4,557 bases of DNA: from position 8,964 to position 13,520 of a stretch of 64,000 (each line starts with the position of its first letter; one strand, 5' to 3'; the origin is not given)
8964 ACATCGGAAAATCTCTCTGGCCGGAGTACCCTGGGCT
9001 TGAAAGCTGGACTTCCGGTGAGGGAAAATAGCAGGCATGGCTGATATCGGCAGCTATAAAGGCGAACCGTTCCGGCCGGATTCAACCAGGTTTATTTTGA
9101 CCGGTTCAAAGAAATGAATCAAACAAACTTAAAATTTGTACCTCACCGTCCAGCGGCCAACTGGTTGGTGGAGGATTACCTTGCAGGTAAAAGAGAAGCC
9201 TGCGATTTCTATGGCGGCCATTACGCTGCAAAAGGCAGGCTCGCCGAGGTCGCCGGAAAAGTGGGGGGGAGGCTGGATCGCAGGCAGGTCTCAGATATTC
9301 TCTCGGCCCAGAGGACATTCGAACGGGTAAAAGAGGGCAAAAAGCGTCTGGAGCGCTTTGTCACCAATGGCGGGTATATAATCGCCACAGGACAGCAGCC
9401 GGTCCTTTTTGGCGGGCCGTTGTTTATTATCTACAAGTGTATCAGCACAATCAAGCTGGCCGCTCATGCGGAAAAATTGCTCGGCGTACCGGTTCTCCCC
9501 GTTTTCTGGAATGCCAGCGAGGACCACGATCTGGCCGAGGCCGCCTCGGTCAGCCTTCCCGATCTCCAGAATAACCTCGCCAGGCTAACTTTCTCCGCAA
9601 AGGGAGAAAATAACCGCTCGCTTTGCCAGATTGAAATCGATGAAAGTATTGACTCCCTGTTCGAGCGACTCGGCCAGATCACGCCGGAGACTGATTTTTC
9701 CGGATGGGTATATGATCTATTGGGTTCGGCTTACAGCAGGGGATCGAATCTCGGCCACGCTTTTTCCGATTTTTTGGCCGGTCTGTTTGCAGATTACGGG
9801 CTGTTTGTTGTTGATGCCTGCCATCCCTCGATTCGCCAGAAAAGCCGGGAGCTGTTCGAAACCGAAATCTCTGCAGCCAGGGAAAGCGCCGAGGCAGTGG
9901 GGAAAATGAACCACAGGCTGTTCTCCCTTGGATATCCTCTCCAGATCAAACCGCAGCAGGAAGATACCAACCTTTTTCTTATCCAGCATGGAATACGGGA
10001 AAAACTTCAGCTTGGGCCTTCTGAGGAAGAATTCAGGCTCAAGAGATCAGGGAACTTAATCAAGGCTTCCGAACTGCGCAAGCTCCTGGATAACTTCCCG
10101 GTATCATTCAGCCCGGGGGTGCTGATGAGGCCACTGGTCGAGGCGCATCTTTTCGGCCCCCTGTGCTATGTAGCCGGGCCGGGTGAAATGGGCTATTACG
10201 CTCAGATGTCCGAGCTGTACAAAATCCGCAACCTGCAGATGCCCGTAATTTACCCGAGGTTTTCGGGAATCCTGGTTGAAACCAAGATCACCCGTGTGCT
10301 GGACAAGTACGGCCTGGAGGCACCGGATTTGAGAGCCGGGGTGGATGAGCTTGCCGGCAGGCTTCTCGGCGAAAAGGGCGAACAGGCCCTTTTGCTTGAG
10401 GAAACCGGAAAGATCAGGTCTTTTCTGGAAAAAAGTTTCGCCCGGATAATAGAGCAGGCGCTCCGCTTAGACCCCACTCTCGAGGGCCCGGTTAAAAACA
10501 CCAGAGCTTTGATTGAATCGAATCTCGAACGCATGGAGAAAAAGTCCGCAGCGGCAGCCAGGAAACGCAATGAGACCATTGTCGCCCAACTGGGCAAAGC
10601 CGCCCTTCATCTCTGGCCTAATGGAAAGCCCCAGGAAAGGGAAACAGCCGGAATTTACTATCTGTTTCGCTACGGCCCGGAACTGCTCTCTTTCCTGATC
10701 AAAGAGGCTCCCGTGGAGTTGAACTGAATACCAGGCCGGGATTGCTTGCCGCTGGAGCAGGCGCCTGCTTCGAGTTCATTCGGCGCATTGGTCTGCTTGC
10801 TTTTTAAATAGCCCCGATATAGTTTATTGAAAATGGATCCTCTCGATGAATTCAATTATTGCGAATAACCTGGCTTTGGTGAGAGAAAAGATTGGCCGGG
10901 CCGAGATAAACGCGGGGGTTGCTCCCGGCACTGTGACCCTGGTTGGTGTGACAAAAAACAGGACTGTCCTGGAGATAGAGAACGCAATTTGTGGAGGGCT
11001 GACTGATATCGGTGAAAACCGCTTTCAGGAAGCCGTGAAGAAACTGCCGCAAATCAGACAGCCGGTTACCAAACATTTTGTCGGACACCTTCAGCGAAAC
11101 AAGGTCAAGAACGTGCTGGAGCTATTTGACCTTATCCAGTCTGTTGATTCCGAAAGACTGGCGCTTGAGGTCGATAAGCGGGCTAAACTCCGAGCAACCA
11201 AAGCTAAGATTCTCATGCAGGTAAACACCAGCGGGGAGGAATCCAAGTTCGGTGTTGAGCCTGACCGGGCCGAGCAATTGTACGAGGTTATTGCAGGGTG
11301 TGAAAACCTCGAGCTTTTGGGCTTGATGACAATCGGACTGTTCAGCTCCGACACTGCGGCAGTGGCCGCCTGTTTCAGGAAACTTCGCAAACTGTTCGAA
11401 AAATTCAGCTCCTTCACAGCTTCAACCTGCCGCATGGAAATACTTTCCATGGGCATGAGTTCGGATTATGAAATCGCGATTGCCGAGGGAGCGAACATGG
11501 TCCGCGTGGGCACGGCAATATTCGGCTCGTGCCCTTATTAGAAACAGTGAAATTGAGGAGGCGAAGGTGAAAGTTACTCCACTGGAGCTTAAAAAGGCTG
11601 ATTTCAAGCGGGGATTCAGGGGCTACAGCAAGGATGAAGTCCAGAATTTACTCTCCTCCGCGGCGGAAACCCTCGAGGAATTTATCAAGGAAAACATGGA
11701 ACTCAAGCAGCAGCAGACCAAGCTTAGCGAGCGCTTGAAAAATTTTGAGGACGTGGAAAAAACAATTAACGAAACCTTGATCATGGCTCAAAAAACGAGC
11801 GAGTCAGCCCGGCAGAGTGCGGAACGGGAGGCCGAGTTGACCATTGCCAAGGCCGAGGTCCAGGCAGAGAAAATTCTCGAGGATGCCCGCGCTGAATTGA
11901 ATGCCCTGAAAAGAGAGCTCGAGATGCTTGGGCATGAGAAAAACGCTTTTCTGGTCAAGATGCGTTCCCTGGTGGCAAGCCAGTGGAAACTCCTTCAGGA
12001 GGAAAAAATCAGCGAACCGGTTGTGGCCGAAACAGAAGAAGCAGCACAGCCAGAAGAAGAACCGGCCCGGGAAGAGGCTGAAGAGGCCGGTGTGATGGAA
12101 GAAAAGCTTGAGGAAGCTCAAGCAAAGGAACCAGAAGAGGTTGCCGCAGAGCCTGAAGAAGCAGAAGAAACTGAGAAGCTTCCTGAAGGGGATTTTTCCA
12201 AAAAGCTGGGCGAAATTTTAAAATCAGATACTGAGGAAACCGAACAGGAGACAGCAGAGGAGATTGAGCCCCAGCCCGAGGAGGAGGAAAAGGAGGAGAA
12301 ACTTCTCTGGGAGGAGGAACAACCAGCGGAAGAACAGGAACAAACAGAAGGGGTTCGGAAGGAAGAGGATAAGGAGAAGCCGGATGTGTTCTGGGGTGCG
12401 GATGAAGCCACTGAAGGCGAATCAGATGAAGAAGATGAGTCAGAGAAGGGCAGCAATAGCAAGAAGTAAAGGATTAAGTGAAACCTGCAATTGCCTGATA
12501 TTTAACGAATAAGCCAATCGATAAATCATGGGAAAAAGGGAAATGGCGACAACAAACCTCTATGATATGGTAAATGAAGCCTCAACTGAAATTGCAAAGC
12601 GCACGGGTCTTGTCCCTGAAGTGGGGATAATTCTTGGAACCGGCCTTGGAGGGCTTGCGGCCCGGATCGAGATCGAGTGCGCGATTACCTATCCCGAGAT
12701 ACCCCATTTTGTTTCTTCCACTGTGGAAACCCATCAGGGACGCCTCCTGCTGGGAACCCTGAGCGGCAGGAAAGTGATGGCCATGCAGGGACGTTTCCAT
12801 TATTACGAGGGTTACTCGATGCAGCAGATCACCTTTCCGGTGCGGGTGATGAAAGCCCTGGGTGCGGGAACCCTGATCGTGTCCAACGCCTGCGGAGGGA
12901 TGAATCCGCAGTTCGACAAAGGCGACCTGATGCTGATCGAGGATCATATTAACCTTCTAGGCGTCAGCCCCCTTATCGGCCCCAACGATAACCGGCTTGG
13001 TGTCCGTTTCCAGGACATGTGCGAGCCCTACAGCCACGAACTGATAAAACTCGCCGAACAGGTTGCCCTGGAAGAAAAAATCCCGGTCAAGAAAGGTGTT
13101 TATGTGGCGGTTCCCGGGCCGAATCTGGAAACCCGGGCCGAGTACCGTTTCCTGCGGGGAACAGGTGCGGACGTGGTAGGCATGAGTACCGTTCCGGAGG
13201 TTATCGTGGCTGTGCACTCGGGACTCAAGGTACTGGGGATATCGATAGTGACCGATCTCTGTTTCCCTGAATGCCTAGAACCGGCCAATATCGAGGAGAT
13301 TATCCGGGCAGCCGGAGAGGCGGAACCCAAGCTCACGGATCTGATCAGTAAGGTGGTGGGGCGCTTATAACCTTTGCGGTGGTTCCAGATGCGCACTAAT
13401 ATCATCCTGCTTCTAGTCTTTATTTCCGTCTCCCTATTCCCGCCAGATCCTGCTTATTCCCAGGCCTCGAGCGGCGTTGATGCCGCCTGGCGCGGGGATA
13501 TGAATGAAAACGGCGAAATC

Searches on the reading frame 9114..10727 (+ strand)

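Call 13: search_protein_families(library=pfam, proteins=[window:9114-10727:+], max_evalue=0.001)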
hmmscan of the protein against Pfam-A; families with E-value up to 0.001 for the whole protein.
window:9114-10727:+ (537 aa): 2 families
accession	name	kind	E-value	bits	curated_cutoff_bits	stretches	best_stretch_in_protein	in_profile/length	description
PF10079.15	Rossmann-like_BshC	-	1.2e-83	282.1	27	1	15-382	11-379/380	Bacillithiol biosynthesis BshC, N-terminal Rossmann-like domain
PF24850.1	CC_BshC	-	1e-22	81.1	27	1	387-531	3-146/159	Bacillithiol biosynthesis BshC, C-terminal coiled-coil domain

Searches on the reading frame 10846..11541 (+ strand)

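Call 13: search_protein_families(library=pfam, proteins=[window:10846-11541:+], max_evalue=0.001)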
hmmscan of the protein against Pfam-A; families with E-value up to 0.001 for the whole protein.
window:10846-11541:+ (231 aa): 2 families
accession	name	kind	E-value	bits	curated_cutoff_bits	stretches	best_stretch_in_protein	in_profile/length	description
PF01168.26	Ala_racemase_N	-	1.1e-20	74.7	24.1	1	34-230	25-220/220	Alanine racemase, N-terminal domain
PF02784.22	Orn_Arg_deC_N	-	3e-06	27.2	23.4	1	86-203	88-198/247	Pyridoxal-dependent decarboxylase, pyridoxal binding domain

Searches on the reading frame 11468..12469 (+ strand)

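Call 13: search_protein_families(library=pfam, proteins=[window:11468-12469:+], max_evalue=0.001)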
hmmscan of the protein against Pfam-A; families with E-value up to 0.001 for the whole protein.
window:11468-12469:+ (333 aa): 1 family
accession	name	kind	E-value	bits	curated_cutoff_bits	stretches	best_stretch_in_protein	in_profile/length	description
PF05103.18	DivIVA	-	5e-33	114.3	28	1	36-165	1-130/131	DivIVA protein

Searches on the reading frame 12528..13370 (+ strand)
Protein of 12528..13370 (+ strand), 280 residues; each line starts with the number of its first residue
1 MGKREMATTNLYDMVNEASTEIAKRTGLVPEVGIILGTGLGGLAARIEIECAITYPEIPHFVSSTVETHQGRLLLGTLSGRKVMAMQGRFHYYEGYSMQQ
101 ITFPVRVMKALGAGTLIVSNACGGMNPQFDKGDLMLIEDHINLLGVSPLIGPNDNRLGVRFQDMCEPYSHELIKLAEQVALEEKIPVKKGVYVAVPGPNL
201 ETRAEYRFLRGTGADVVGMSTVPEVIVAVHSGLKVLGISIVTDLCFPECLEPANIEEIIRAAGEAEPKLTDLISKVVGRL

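Call 13: search_protein_families(library=pfam, proteins=[window:12528-13370:+], max_evalue=0.001)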
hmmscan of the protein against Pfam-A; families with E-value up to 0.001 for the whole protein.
window:12528-13370:+ (280 aa): 1 family
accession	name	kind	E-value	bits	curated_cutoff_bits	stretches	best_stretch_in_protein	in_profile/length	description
PF01048.26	PNP_UDP_1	-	2.8e-54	184.4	25.1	1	32-277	2-232/233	Phosphorylase superfamily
